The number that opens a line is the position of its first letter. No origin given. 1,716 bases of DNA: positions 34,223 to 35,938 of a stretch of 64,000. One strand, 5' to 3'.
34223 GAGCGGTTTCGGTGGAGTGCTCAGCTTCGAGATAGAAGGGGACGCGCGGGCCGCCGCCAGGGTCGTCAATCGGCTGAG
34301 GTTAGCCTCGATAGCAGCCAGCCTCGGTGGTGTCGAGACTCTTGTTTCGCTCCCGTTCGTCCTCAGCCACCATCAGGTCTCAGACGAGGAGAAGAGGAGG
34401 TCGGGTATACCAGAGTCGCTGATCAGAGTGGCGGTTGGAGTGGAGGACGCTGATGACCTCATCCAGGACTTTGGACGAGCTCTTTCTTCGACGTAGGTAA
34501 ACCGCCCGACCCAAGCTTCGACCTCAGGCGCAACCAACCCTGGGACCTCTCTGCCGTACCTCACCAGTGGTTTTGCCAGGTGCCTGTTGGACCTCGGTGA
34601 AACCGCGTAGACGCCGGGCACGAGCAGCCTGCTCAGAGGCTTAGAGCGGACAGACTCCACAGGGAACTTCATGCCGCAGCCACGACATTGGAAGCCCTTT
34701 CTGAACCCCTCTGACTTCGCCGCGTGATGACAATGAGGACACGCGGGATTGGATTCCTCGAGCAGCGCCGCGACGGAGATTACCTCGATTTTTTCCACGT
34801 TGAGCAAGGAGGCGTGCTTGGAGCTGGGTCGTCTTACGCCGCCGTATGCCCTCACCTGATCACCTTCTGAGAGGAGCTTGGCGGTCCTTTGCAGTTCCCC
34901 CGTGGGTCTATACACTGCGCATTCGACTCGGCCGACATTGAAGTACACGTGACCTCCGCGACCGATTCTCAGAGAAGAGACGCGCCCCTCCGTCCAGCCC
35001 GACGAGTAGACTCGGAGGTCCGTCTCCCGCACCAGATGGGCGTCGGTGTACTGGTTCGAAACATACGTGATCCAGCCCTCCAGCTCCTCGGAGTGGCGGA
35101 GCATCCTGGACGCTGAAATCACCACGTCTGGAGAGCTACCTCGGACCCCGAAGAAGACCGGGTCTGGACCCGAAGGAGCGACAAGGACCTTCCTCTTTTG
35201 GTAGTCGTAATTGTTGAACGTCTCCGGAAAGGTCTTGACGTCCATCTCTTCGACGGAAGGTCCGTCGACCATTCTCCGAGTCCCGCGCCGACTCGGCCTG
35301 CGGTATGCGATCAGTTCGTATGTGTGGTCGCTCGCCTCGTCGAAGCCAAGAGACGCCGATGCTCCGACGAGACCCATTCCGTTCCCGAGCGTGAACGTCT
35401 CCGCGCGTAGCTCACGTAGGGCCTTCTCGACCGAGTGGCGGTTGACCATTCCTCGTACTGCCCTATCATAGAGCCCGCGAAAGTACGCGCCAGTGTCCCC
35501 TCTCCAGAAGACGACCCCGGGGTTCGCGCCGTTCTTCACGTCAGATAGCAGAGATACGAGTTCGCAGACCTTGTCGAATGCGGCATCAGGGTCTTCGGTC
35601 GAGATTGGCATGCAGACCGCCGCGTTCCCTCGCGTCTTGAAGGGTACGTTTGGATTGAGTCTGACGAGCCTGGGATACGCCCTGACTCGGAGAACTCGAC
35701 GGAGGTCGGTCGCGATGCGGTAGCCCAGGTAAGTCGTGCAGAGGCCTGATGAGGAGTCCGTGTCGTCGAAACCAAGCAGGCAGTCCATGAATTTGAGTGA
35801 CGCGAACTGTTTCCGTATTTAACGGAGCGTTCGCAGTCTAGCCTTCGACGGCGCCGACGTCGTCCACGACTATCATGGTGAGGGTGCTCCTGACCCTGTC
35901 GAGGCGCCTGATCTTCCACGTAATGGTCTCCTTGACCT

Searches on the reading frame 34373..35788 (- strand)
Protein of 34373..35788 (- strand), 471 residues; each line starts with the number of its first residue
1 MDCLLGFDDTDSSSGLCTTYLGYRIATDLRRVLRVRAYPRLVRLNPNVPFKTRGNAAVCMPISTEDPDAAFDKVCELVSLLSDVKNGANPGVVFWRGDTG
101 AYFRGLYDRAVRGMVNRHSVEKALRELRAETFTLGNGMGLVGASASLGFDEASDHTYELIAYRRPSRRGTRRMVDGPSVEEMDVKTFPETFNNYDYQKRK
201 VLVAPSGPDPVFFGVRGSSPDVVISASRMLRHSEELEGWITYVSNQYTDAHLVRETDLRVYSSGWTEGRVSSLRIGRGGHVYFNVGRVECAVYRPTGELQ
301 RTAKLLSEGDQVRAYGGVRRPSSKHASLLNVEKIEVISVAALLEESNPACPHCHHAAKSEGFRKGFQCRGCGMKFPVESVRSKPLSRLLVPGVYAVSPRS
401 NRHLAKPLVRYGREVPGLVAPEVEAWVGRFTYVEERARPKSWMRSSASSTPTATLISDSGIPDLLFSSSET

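Call 26: search_protein_families(library=pfam, proteins=[window:34373-35788:-], max_evalue=0.0001)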
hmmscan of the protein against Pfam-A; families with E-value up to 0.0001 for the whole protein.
window:34373-35788:- (471 aa): 3 families
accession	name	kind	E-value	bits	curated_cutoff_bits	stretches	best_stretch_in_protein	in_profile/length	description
PF08489.16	TiaS_FLD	-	1.8e-36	125.2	21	1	137-251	1-116/116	TiaS FLD domain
PF22641.2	TiaS_TCKD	-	8.3e-26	91.3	27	1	5-135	2-155/156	TiaS TCKD domain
PF23783.1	Zn_ribbon_TiaS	-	3.9e-07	30.1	27.3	1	347-374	1-28/41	TiaS C-terminal zinc ribbon domain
